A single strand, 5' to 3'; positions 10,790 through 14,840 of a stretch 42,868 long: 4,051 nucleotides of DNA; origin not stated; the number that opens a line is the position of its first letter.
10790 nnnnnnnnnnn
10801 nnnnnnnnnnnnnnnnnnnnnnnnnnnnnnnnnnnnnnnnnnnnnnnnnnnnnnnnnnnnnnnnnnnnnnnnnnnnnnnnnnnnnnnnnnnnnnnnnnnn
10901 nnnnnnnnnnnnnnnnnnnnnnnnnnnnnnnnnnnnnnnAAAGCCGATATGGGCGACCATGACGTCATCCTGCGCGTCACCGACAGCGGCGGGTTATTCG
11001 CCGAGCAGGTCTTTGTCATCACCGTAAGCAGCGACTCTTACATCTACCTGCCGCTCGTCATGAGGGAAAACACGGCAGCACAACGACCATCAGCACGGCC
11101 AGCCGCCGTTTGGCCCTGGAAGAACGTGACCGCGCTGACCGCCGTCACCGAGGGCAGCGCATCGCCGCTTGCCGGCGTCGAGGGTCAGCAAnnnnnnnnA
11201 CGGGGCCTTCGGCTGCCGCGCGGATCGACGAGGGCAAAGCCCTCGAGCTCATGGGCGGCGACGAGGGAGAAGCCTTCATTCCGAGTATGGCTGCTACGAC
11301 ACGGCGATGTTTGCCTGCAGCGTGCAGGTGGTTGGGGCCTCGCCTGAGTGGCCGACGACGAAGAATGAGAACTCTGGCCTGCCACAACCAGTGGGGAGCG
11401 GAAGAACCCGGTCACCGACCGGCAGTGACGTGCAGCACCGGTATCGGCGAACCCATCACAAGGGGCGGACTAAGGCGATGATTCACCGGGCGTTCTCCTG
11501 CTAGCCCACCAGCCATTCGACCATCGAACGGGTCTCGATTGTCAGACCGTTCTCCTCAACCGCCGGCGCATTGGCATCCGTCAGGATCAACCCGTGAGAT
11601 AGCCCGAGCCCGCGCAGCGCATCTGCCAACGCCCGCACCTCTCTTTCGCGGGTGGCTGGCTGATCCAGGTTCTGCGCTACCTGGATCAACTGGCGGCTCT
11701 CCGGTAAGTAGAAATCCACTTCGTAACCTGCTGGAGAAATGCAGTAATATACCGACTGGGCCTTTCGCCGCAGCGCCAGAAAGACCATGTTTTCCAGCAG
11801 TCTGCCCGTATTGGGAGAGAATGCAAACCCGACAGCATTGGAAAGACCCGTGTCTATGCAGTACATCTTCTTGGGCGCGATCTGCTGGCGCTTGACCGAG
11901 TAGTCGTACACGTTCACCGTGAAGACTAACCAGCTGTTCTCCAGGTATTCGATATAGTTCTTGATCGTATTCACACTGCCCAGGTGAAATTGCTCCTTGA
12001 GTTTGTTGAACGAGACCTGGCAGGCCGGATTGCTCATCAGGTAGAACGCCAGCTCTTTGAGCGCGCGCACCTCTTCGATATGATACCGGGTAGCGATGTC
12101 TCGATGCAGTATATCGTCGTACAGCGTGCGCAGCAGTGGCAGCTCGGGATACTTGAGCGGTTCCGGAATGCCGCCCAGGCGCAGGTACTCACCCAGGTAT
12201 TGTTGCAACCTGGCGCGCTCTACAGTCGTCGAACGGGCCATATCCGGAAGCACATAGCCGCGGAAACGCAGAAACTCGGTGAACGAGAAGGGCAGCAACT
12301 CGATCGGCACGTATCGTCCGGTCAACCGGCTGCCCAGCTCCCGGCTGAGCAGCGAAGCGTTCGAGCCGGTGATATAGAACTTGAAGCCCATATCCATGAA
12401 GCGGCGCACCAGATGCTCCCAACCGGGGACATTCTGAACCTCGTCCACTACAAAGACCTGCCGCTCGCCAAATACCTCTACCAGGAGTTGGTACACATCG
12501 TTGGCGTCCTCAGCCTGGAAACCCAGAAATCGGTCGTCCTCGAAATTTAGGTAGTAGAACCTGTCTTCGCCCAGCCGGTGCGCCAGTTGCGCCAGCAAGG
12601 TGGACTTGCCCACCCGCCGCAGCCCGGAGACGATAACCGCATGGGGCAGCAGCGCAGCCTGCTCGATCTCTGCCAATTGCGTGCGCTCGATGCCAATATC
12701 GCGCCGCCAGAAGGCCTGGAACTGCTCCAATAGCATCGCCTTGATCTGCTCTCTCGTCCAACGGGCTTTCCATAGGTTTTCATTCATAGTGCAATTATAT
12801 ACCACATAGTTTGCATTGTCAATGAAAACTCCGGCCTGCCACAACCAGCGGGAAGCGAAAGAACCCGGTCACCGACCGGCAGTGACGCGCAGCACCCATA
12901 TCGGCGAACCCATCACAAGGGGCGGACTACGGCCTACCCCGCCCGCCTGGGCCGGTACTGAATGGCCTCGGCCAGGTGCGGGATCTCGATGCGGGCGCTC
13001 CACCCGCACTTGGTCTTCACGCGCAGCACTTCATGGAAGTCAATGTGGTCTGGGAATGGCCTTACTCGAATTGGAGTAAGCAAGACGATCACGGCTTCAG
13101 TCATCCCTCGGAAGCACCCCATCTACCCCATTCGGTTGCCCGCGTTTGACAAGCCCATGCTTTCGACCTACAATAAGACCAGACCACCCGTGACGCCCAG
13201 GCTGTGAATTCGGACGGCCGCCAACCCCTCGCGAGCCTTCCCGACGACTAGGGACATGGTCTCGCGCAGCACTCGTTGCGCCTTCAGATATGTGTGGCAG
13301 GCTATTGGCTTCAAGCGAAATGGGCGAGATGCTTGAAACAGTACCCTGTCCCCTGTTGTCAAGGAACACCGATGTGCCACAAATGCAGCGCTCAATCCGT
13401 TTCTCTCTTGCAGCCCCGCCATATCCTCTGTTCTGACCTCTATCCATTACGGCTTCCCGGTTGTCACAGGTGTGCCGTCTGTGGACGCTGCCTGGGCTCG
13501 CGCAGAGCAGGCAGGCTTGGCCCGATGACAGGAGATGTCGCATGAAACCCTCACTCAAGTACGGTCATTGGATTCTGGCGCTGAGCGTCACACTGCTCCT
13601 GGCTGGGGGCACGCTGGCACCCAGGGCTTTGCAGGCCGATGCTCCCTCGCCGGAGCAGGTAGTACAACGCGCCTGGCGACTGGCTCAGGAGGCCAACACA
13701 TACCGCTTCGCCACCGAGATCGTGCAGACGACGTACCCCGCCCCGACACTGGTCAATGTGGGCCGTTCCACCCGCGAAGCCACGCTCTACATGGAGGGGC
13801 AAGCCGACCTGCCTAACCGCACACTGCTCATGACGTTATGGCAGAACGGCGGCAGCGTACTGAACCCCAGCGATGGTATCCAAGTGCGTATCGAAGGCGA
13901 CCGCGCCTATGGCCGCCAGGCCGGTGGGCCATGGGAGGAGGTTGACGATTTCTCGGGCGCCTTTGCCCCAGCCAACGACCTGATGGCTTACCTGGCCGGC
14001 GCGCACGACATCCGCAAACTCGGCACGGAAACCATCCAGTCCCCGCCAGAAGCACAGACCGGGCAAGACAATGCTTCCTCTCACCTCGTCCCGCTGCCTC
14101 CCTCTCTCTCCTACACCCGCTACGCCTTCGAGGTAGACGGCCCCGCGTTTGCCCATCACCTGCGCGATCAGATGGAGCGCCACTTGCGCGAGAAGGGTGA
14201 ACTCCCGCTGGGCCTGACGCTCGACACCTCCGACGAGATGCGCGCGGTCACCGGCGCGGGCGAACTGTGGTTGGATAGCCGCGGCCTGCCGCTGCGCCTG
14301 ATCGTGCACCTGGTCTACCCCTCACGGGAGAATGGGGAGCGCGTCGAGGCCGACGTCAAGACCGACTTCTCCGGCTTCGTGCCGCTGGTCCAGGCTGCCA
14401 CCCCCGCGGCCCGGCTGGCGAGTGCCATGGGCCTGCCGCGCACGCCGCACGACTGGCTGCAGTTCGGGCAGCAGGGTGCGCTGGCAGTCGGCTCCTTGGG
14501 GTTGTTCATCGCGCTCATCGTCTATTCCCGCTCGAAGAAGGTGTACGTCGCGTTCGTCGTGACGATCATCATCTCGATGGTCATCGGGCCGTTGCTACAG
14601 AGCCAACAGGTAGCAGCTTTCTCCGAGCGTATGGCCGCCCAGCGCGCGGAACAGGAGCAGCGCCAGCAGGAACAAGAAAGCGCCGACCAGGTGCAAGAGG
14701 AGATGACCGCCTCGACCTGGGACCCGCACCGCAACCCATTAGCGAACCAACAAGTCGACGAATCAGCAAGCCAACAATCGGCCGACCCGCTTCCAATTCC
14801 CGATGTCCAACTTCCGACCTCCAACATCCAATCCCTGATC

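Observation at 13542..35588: Uninterrupted 22-kb gene for a ~7,348-aa polytopic protein with an unusual combination of adhesion, lectin and propeller modules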

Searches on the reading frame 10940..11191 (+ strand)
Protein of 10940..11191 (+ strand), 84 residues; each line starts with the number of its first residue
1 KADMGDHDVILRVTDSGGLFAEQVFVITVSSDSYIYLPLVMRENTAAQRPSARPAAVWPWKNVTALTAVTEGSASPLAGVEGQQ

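Call 75: search_protein_families(library=ncbifam, proteins=[window:10940-11191:+], max_evalue=10)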
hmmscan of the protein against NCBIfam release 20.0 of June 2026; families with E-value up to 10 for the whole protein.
window:10940-11191:+ (84 aa): 2 families
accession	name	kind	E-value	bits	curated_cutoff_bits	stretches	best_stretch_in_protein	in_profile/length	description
NF050076.1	sort_motif_YLP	domain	0.023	14.5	15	1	34-42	3-11/11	YLP-box putative sorting motif-containing protein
NF053834.1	ultrashort_CTERM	domain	0.061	13.4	10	1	35-42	3-10/10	YLP-box putative sorting motif-containing protein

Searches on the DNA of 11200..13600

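Call 97: search_rna_families(source=window, start=11200, end=13600, threshold=evalue, max_evalue=1)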
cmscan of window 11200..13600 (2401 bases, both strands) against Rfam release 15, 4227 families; matches with E-value up to 1: 3.
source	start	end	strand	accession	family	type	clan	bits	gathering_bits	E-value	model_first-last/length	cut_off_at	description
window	12762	12838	+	RF01926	mir-981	Gene; miRNA;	-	21.1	51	0.0079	1-86/86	no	mir-981 microRNA precursor family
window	12770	12834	-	RF00735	mir-367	Gene; miRNA;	-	19.5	54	0.83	1-68/68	no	mir-367 microRNA precursor family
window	12479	12512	+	RF01099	PK-IAV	Cis-reg;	-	19.2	47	0.83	1-48/48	no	Pseudoknot of influenza A virus gene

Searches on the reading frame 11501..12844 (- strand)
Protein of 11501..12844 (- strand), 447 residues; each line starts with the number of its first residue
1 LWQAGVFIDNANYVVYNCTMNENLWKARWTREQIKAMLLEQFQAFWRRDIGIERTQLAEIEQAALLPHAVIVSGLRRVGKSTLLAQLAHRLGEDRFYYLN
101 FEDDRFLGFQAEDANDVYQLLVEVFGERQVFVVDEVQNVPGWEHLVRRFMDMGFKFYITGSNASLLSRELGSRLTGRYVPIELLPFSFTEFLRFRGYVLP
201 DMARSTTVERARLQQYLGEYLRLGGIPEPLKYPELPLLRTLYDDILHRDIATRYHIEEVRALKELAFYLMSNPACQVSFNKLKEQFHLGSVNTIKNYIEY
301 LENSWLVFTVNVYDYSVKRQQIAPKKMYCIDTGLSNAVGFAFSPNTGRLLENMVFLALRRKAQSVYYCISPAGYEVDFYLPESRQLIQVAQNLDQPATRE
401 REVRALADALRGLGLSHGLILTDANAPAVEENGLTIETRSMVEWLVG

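Call 6: search_protein_families(library=pfam, proteins=[window:11501-12844:-], max_evalue=0.001)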
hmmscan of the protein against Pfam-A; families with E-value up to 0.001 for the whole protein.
window:11501-12844:- (447 aa): 4 families
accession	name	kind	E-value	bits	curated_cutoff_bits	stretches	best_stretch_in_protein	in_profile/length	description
PF13173.12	AAA_14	-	1.6e-34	119.1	27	1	69-192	4-129/129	AAA domain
PF13635.12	DUF4143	-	1.9e-19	70.4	28.1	1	248-387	2-153/160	Domain of unknown function (DUF4143)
PF13401.12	AAA_22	-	0.00015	22.5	27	0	70-123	8-53/130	AAA domain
PF01637.24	ATPase_2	-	0.0008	19.7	33.2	0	67-130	20-87/225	ATPase domain predominantly from Archaea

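Call 77: search_protein_families(library=ncbifam, proteins=[window:11501-12775:-], max_evalue=0.01)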
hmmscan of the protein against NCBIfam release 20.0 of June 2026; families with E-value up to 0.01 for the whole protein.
window:11501-12775:- (424 aa): 0 families

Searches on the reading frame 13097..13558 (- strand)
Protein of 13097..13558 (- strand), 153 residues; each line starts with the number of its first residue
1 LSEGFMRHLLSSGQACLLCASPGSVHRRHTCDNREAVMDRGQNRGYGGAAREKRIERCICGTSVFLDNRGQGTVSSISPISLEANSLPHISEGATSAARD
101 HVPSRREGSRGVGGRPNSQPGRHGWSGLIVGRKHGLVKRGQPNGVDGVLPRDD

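Call 6: search_protein_families(library=pfam, proteins=[window:13097-13558:-], max_evalue=0.001)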
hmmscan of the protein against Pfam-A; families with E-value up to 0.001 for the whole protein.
window:13097-13558:- (153 aa): 0 families

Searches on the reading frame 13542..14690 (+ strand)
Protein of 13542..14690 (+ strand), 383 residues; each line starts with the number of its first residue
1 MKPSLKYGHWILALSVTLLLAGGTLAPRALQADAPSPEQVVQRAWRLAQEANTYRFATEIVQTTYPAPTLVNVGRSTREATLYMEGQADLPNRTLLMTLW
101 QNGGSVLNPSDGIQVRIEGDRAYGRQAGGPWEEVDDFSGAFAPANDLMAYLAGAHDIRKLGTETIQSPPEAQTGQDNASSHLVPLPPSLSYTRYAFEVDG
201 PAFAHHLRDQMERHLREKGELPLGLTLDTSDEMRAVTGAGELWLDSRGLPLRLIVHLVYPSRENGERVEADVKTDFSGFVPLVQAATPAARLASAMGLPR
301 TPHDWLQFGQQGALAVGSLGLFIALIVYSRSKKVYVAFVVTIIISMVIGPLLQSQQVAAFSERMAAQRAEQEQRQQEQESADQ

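Call 59: predict_structure(alignment_id=A3)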
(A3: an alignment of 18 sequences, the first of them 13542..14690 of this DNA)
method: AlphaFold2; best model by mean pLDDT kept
length: 383 residues; sequences in the alignment: 18
mean_pLDDT: 84.1   pTM: 0.75
mean pLDDT of the five models: 84.1, 80.6, 80.2, 78.9, 77.8
residues with pLDDT >= 90: 171; 70-90: 146; 50-70: 49; < 50: 17
segments of 3 or more residues with pLDDT < 50: 1-4, 171-177
pLDDT, mean of each block of 10 residues (from residue 1): 55 78 61 90 92 91 95 93 92 90 71 90 90 76 75 97 82 48 72 98 93 88 88 95 96 97 94 92 58 72 76 85 82 86 86 88 90 90 85
secondary structure, 60 per line:
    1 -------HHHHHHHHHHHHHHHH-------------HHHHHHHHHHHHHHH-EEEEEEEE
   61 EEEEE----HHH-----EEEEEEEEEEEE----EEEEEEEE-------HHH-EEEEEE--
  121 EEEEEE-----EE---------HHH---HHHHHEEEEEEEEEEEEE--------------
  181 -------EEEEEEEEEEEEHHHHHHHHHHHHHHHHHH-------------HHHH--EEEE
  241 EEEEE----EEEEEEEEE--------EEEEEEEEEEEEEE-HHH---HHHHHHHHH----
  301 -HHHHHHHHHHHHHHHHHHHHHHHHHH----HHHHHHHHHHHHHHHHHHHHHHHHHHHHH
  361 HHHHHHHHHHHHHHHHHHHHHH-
elements in order: H8-23 H37-51 E53-65 E78-89 E94-101 E113-118 E121-126 H149-153 E154-166 E188-199 H200-217 H231-234 E237-245 E250-258 E267-280 H288-296 H302-327 H332-382
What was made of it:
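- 13638..14441 (+): Ectodomain E1, aa 33-300, with a LolA/LprG/RseB-like half-barrel fold. AF2 pLDDT 84 (call 59).
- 14472..14597 (+): TM hairpin, aa 311-329 and 334-352, joined by the basic loop SRSKK. A Q/E-rich helix follows, to about aa 430. AF2 helices at 302-327 and 332-382 (call 59).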

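Call 62: fold_search(model_id=the predicted structure, library=pdb)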
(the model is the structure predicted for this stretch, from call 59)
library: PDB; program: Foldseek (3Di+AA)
matches with E <= 10: 1499; with E <= 0.001: 13
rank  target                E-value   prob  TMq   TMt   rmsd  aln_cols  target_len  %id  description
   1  2p4b_C                5.7e-06  1.00  0.23  0.30  14.7       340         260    8  Crystal structure of E.coli RseB (released 2007-05-22)
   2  3mha_A                1.6e-05  1.00  0.31  0.55   7.9       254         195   13  Crystal structure of LprG from Mycobacterium tuberculosis bound to PIM (released 2010-09-01)
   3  2v43_A                5.6e-05  1.00  0.23  0.31   8.2       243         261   12  Crystal structure of RseB: a sensor for periplasmic stress response in E. coli (released 2007-08-28)
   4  8t5j                  2.2e-04  1.00  0.21  0.39   7.3       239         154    7  Crystal structure of outer membrane lipoprotein carrier protein (LolA) from Francisella philomiragia (released 2023-06-28)
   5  6l9x                  2.4e-04  0.99  0.17  0.29  12.0       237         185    7  Xenons in frog EPDR1 (released 2020-11-11)
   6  4egd_A                4.2e-04  1.00  0.23  0.34  11.0       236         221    8  1.85 Angstrom crystal structure of native hypothetical protein SAOUHSC_02783 from Staphylococcus aureus (released 2012-04-11)
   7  2zf4_B                5.0e-04  0.98  0.18  0.30  11.0       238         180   15  Crystal Structure of VioE complexed with phenylpyruvic acid (released 2008-01-01)
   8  2zf4_C                7.0e-04  0.98  0.18  0.31  10.5       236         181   14  Crystal Structure of VioE complexed with phenylpyruvic acid (released 2008-01-01)
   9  6jld_B                8.3e-04  0.99  0.17  0.31  12.1       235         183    8  Crystal structure of a human ependymin related protein (released 2019-07-10)
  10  6jld_C                8.7e-04  0.99  0.19  0.34  11.4       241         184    6  Crystal structure of a human ependymin related protein (released 2019-07-10)
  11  6jld_A                8.7e-04  0.98  0.17  0.30  12.2       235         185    8  Crystal structure of a human ependymin related protein (released 2019-07-10)
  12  6jla_D                9.2e-04  0.98  0.16  0.29  13.7       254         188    9  Crystal structure of a mouse ependymin related protein (released 2020-03-04)
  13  6jla_A                9.2e-04  0.97  0.17  0.30  14.4       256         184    8  Crystal structure of a mouse ependymin related protein (released 2020-03-04)
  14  2zf4_A                1.3e-03  0.97  0.18  0.31  11.3       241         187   15  Crystal Structure of VioE complexed with phenylpyruvic acid (released 2008-01-01)
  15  3bmz_B                1.4e-03  0.96  0.18  0.30  11.7       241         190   15  Violacein biosynthetic enzyme VioE (released 2008-01-01)
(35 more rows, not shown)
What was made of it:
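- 13638..14441 (+): Foldseek against PDB: RseB E = 5.7e-6, LprG E = 1.6e-5 with TMt 0.55, plus LolA, EPDR1 and VioE (call 62).
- On LolA superfamily (domain E1): Calls 59, 62.
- Closest known: LolA superfamily: LprG, RseB and LolA. Same: Foldseek gives E = 5.7e-6 to 2.2e-4 at probability 1.0 (call 62).
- E1 has a LolA/LprG/RseB-like fold (calls 59, 62). The LolA/LprG-like domain suggests contact with envelope lipids (call 62).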
